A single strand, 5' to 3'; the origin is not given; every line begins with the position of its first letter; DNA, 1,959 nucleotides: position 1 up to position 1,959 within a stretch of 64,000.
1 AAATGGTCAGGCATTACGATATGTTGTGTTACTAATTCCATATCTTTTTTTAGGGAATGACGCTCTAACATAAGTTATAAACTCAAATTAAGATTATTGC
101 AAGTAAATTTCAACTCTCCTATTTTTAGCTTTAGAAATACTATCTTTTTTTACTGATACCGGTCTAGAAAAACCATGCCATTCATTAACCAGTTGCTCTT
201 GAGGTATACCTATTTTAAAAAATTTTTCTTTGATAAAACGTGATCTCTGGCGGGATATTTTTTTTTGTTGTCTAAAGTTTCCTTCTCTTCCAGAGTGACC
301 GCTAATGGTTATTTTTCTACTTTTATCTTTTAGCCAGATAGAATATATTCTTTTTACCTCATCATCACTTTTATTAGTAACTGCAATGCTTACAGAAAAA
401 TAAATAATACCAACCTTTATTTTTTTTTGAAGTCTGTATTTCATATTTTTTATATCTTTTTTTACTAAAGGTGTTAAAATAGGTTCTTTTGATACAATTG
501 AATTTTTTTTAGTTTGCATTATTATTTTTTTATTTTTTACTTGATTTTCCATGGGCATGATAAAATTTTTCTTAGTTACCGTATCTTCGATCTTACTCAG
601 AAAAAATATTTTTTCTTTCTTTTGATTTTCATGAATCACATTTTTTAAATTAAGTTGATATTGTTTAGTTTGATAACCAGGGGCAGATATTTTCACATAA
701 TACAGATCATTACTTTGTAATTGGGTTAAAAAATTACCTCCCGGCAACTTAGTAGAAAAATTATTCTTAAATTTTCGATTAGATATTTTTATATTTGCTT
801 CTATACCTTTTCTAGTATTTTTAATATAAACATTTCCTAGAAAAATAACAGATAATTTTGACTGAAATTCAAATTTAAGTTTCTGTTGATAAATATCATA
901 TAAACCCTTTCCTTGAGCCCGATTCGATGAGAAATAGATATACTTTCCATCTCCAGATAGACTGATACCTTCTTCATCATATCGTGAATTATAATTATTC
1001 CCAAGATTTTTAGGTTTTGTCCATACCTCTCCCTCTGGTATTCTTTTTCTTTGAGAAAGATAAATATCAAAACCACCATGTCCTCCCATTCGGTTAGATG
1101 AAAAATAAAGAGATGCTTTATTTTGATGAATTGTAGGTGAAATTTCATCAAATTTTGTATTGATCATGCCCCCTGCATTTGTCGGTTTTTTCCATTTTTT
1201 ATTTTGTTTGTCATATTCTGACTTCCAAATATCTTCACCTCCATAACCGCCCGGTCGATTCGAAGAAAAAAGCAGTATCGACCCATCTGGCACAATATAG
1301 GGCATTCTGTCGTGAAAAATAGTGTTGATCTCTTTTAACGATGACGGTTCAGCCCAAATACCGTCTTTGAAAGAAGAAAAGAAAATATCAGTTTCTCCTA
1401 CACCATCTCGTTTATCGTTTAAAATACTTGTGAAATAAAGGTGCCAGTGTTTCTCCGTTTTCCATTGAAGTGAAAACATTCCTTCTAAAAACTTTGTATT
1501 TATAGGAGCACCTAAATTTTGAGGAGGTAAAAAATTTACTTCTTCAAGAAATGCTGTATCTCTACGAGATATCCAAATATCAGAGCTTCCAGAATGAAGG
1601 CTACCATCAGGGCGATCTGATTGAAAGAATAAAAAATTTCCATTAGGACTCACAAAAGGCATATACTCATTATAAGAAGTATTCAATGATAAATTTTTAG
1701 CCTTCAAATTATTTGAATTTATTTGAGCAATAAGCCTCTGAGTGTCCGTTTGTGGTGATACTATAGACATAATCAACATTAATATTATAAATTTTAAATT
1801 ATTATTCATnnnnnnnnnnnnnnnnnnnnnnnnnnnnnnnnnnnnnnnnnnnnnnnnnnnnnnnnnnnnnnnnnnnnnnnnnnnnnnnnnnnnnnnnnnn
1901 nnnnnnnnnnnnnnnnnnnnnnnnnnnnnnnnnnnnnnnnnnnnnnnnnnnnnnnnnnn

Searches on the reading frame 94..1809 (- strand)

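Call 24: search_protein_families(library=ncbifam, proteins=[window:94-1809:-], max_evalue=0.00001)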
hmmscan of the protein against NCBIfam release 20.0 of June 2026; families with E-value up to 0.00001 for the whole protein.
window:94-1809:- (571 aa): 10 families
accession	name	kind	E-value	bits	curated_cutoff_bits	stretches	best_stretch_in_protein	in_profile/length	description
NF052230.1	T9SS_PorE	exception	2.7e-44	151.5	600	2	75-417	196-518/648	PorE family type IX secretion system protein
NF053607.1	CHU_0125_OmpA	equivalog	2e-39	135.6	620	1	132-431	241-530/639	CHU_0125 family OmpA-like outer membrane integrity protein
NF053611.1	YiaD_Gzip_OmpA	equivalog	2.2e-13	50.4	175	1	454-570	90-206/206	YiaD family glycine zipper/OmpA-like lipoprotein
NF053585.1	OMP_LP_YfiB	equivalog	3.3e-09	36.8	128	1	475-568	65-158/163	outer membrane lipoprotein YfiB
NF053612.1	anchor_PA1041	equivalog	7.9e-09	35.8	250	1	473-570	138-235/236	PA1041 family peptidoglycan-binding anchor lipoprotein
TIGR03350.1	type_VI_ompA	equivalog_domain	6.1e-07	29.5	139.8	1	469-569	33-136/137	type VI secretion system protein TssL, long form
TIGR02802.1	Pal_lipo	equivalog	1.1e-06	28.6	125.35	1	469-569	2-103/104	peptidoglycan-associated lipoprotein Pal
NF053613.1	OMP_toxin_LptF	equivalog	1.9e-06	27.7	400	1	480-568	155-243/256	lipotoxin F family OmpA-related lipoprotein LptF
NF047620.1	FlgprotMotYVib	equivalog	2.5e-06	27.4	400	1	476-570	171-266/271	flagellar protein MotY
NF045787.1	OmpABordt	equivalog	4.1e-06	26.6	200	1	500-568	119-187/194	outer membrane protein OmpA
